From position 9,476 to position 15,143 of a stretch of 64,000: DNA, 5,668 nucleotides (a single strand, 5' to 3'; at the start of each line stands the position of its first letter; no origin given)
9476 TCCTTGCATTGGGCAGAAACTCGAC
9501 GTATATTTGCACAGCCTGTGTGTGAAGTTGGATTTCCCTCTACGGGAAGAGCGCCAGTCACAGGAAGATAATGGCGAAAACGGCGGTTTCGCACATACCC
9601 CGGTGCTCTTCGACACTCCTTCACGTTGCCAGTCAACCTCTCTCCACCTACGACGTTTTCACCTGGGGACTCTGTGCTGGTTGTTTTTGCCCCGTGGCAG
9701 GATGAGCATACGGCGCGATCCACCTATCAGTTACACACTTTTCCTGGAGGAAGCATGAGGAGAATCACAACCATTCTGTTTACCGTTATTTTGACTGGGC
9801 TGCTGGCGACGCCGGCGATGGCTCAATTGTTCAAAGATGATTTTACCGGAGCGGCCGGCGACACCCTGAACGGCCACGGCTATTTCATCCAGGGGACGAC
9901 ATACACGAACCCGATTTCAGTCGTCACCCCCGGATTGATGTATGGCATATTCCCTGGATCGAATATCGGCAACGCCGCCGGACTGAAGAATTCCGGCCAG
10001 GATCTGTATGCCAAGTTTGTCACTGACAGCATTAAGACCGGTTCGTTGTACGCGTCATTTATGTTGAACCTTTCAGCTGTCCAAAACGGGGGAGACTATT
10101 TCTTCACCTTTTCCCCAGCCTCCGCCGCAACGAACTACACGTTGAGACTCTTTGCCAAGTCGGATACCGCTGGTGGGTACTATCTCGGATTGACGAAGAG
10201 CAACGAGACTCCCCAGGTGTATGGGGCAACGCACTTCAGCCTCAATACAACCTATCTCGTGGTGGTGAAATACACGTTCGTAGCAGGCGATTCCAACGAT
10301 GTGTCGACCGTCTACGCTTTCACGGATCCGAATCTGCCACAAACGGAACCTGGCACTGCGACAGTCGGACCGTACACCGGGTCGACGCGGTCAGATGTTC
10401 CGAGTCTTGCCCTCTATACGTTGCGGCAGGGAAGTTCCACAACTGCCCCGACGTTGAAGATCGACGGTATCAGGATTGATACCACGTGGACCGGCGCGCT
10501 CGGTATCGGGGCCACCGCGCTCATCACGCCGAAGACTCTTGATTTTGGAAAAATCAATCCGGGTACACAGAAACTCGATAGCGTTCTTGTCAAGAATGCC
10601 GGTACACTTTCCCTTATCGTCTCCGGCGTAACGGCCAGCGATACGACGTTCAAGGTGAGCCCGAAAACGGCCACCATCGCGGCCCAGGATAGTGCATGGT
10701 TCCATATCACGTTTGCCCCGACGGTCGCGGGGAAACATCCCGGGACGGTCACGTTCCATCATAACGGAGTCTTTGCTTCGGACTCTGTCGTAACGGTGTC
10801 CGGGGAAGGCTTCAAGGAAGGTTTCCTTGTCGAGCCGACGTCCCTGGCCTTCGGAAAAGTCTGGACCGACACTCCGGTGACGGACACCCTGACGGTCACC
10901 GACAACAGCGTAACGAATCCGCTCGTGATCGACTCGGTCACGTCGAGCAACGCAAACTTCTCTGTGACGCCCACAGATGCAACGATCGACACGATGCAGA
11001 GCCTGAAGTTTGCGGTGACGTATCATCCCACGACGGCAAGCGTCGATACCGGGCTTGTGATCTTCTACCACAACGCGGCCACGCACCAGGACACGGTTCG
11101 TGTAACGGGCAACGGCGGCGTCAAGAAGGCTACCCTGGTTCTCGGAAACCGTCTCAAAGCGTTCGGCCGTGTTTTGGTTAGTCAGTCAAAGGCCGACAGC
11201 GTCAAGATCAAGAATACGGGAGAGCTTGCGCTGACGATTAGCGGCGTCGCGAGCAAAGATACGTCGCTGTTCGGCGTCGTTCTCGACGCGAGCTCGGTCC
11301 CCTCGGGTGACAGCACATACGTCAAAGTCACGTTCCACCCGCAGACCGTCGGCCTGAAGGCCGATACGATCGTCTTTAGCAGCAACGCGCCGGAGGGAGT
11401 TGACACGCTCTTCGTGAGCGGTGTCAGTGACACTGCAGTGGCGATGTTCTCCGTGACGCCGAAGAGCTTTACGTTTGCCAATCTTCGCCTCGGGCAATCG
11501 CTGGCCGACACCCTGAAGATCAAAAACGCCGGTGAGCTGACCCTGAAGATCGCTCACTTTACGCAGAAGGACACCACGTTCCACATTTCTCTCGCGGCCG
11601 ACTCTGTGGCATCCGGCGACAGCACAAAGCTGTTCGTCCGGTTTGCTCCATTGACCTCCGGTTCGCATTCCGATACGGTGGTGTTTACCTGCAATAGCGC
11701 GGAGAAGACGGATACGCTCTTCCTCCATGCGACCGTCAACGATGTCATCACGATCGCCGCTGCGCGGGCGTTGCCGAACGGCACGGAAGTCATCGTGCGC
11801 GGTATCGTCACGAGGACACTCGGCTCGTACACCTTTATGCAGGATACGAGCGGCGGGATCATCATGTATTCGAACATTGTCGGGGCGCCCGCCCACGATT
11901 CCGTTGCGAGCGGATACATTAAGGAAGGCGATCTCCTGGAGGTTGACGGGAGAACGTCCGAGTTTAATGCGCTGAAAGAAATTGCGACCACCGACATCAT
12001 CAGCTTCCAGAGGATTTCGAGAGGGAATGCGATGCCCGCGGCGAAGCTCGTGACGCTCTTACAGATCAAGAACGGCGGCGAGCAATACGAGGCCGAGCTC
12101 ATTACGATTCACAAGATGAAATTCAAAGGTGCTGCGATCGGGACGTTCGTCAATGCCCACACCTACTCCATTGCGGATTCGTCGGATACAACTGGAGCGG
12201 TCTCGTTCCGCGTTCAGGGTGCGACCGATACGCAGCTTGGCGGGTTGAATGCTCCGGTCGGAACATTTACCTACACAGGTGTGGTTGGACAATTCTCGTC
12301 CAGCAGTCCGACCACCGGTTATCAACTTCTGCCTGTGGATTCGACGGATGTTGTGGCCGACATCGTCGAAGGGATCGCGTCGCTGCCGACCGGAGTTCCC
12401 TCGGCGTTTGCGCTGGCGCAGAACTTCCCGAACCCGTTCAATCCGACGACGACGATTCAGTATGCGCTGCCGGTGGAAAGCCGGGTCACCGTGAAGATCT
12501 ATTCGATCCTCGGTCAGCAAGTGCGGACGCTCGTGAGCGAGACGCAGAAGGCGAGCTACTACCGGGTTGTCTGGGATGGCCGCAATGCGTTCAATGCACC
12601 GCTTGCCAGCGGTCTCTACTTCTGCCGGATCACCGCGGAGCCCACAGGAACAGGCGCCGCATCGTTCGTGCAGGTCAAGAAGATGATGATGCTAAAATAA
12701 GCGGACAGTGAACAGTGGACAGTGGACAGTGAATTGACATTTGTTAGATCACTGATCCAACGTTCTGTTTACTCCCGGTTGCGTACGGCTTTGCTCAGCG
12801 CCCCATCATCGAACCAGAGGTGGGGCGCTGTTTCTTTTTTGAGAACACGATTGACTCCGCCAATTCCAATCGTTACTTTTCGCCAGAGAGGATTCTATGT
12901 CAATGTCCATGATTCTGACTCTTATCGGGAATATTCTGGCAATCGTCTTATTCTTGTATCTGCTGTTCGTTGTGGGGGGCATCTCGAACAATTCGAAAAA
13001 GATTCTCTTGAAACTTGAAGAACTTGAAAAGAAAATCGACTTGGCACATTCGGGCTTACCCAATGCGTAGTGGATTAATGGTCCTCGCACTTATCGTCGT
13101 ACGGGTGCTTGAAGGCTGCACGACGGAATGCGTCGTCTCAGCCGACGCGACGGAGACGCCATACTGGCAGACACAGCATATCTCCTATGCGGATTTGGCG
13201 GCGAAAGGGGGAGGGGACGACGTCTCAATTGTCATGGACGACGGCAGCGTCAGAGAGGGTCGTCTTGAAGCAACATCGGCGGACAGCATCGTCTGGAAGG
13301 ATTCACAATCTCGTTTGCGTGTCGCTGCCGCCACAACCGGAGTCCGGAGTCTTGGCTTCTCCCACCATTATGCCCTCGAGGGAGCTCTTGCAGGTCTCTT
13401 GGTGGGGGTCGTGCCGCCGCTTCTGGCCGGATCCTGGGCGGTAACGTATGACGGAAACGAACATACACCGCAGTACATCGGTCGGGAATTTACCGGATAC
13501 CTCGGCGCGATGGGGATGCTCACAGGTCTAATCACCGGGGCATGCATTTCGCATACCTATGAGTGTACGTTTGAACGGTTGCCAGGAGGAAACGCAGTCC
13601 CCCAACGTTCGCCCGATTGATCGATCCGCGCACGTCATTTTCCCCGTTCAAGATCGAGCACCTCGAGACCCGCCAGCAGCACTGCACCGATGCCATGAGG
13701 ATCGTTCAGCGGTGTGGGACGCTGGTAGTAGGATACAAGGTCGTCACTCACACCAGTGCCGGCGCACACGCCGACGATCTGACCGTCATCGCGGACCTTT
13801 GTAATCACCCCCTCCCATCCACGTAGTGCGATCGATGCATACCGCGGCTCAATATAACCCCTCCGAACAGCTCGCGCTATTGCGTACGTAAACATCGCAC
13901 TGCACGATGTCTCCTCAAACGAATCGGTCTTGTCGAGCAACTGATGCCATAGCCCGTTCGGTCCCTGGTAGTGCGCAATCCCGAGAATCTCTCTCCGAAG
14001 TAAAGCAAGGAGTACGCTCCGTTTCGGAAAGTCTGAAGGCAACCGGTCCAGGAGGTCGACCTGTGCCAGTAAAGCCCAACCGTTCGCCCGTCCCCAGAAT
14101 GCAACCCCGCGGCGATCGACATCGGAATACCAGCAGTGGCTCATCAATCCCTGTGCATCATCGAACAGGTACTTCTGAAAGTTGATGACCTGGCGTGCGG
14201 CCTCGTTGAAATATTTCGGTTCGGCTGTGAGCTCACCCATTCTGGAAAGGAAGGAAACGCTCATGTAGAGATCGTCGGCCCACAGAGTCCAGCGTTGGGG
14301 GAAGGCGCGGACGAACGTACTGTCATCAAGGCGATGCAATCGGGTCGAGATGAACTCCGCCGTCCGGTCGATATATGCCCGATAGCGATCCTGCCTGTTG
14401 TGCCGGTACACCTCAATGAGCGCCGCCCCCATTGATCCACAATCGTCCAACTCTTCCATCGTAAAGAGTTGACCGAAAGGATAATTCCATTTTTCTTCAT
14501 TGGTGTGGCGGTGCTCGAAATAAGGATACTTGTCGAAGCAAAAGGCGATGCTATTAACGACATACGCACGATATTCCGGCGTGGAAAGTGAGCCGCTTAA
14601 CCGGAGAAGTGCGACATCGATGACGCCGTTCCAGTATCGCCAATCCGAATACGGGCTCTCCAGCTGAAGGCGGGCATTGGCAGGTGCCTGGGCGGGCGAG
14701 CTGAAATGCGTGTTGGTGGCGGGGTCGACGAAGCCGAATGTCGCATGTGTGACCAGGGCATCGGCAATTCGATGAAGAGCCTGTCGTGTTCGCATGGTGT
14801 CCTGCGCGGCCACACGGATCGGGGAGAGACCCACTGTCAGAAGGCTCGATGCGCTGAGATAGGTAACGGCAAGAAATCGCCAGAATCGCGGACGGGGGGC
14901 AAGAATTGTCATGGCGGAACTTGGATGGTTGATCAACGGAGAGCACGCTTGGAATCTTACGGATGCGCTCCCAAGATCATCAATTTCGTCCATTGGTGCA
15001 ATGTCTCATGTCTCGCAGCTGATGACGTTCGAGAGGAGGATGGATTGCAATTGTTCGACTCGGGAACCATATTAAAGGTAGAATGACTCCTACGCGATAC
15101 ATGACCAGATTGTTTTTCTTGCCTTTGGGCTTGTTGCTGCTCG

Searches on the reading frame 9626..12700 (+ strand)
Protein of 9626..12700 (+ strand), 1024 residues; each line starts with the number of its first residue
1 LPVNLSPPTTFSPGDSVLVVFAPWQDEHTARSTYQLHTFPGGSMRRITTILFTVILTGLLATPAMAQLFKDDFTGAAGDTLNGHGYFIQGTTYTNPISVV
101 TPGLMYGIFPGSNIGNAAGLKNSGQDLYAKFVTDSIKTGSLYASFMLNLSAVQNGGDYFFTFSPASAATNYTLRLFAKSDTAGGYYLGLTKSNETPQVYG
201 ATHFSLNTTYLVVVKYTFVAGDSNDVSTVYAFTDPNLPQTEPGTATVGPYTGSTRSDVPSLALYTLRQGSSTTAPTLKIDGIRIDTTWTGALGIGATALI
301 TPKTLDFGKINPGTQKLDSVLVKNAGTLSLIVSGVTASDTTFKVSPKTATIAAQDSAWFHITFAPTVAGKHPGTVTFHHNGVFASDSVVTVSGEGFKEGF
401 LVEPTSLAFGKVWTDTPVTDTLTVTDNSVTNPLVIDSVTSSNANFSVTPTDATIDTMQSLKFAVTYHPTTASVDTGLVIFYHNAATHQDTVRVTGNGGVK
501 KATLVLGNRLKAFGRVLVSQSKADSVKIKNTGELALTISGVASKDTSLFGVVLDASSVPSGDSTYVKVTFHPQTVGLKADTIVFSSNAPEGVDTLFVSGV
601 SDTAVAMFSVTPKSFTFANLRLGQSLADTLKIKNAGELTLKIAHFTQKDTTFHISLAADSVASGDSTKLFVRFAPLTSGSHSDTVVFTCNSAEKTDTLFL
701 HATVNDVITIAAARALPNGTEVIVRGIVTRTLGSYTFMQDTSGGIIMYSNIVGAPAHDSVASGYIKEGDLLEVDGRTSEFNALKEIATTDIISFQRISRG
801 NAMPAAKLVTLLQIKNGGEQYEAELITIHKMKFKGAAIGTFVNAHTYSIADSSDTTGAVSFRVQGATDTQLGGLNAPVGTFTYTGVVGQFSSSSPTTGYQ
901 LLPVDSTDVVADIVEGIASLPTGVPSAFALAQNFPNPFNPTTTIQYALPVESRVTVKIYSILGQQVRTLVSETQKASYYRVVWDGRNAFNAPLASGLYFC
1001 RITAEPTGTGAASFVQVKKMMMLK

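Call 71: search_protein_families(library=pfam, proteins=[window:9626-12700:+], max_evalue=0.00001)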
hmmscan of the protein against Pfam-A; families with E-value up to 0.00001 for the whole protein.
window:9626-12700:+ (1024 aa): 10 families
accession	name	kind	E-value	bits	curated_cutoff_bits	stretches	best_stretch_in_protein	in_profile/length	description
PF22544.2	HYDIN_VesB_CFA65-like_Ig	-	3e-37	127.3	25.5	3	301-393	6-99/100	HYDIN/CFA65/VesB-like, Ig-like domain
PF15780.11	ASH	-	3.8e-33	114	27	4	303-385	12-96/98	Abnormal spindle-like microcephaly-assoc'd, ASPM-SPD-2-Hydin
PF07610.17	DUF1573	-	5.8e-26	90.8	26.1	0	611-704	4-98/98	Protein of unknown function (DUF1573)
PF22073.2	Cep192_D4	-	9.4e-23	81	35.5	0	403-498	7-112/112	Cep192 domain 4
PF24507.1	Ig_CFAP65_4th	-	4.6e-16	59.4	27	0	337-380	20-63/76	CFAP65, fourth Ig-like domain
PF22067.2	Cep192_D3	-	6.4e-16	58.7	27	0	305-367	9-71/99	Cep192 domain 3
PF12371.14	TMEM131_like_N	-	9.1e-14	51.9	28.8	0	300-378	3-83/84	Transmembrane protein 131-like N-terminal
PF13860.13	FlgD_ig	-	5.1e-08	33.2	27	1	943-1005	13-76/79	FlgD Ig-like domain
PF22066.2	Cep192_D8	-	2.9e-07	31.1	33.5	0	613-692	11-89/101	Cep192 domain 8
PF00635.32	Motile_Sperm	-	1.5e-06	28.5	25.9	0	402-484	4-89/109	MSP (Major sperm protein) domain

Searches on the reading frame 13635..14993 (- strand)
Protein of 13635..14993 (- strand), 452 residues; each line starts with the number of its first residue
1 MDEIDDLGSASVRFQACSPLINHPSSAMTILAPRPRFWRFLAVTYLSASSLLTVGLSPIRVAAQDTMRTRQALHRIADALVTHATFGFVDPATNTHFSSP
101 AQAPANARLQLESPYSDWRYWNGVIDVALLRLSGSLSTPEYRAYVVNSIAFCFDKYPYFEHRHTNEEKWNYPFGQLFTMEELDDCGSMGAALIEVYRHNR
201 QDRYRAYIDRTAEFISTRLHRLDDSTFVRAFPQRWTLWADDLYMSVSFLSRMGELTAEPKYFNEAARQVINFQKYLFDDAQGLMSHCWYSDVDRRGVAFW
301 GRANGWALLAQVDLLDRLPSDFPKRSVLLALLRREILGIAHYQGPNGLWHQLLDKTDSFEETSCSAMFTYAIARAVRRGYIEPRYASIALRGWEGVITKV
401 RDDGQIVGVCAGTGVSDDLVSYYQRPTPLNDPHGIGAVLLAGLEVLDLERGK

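Call 34: search_protein_families(library=pfam, proteins=[window:13635-14993:-], max_evalue=0.00001)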
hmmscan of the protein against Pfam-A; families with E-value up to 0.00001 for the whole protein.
window:13635-14993:- (452 aa): 1 family
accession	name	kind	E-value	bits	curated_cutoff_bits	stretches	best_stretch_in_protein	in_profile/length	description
PF07470.19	Glyco_hydro_88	-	4.9e-72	243.3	26.6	1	114-447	23-350/352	Glycosyl Hydrolase Family 88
